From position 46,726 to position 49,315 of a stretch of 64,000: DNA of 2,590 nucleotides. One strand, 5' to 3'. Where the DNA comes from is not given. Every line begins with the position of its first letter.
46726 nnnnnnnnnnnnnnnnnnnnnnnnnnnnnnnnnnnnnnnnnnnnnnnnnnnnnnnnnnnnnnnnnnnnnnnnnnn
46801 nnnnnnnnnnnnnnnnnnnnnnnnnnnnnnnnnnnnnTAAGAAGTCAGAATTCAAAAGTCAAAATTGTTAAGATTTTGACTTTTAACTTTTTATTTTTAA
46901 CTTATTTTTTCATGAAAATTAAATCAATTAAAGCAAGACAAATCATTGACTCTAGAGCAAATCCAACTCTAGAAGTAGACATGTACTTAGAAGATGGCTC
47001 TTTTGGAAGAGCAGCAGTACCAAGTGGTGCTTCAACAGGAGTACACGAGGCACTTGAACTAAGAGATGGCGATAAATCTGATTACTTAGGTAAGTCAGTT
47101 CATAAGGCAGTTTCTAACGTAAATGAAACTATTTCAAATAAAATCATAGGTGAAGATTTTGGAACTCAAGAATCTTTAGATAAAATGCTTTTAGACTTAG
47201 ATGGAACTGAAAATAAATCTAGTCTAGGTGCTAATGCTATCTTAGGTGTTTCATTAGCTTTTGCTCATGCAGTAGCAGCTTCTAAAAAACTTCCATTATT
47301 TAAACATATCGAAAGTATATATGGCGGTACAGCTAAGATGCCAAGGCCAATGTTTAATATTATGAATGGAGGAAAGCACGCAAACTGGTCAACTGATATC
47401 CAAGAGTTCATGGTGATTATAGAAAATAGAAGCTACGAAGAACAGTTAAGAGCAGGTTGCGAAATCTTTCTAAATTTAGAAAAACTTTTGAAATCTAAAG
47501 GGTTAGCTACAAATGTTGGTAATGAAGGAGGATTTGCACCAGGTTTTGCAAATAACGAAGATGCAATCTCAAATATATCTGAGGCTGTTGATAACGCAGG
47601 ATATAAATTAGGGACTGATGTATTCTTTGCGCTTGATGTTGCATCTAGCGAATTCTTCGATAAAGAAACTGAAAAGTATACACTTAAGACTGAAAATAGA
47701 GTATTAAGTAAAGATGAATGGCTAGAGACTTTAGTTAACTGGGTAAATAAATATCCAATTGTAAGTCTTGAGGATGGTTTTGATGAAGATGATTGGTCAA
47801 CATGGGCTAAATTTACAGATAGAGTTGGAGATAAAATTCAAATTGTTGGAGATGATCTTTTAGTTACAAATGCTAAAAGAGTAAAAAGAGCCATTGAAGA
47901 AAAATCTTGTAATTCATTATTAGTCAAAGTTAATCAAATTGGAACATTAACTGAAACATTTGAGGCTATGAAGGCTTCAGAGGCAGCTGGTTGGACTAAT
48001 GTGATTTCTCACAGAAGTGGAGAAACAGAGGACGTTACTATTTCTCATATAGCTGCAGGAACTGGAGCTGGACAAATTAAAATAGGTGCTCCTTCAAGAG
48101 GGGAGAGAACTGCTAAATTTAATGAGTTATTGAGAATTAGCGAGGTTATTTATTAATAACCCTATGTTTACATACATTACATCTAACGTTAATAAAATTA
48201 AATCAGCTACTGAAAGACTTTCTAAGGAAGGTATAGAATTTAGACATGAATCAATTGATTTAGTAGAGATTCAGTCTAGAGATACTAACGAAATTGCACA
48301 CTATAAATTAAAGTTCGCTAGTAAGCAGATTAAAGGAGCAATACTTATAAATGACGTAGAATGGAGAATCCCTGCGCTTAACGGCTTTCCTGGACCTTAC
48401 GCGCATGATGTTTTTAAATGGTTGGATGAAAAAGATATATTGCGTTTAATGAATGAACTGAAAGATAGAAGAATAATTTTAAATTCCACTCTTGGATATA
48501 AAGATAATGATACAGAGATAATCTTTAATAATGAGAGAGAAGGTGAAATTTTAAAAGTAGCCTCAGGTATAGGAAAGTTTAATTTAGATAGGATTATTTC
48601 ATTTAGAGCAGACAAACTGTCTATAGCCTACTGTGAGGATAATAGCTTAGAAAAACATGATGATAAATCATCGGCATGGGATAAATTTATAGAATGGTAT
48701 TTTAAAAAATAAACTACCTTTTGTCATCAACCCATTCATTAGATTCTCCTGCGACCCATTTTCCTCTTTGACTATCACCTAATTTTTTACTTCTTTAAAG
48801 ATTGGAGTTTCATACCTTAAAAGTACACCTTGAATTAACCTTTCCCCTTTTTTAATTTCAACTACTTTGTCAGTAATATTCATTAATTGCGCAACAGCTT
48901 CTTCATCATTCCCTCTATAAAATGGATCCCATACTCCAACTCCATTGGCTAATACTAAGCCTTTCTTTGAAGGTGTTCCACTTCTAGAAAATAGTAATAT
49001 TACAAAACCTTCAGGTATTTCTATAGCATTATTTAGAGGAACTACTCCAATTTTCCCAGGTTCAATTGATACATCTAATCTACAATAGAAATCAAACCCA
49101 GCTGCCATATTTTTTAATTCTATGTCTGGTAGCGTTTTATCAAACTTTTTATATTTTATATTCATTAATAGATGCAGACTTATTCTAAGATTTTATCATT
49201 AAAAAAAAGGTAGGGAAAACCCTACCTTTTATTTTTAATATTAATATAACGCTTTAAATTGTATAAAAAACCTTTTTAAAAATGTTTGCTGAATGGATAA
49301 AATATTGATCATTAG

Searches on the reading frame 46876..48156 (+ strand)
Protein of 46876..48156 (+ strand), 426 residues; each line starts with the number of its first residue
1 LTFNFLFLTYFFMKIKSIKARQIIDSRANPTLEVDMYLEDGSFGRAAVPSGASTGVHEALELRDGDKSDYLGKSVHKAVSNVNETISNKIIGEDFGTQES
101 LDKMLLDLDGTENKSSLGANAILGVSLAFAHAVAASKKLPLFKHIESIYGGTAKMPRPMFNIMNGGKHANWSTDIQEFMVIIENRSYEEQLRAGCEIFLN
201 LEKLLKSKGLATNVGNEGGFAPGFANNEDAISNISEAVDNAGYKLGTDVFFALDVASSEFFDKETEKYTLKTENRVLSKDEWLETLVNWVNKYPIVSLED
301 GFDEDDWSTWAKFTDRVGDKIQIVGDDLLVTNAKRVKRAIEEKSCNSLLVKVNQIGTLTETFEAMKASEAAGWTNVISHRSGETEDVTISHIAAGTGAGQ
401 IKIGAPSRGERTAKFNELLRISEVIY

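Call 37: search_protein_families(library=pfam, proteins=[window:46876-48156:+], max_evalue=0.001)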
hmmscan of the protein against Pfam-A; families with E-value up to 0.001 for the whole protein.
window:46876-48156:+ (426 aa): 3 families
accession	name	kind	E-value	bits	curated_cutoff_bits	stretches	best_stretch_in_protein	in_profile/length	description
PF00113.28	Enolase_C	-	6.9e-110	367.4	21.5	1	154-424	3-280/296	Enolase, C-terminal TIM barrel domain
PF03952.21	Enolase_N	-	3.2e-56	189.5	35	1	15-145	1-131/131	Enolase, N-terminal domain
PF13378.12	MR_MLE_C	-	0.0002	21.6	29.4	1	288-379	65-154/219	Enolase C-terminal domain-like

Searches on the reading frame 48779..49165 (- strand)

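Call 56: search_protein_families(library=pfam, proteins=[window:48779-49165:-], max_evalue=0.001)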
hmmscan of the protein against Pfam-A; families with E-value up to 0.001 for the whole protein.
window:48779-49165:- (128 aa): 2 families
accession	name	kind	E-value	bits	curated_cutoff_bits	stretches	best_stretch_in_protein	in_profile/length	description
PF00692.24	dUTPase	-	3.1e-14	53.3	22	1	20-127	12-113/129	dUTPase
PF22769.1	DCD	-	0.00013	22.6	27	1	32-114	71-149/153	dCTP deaminase-like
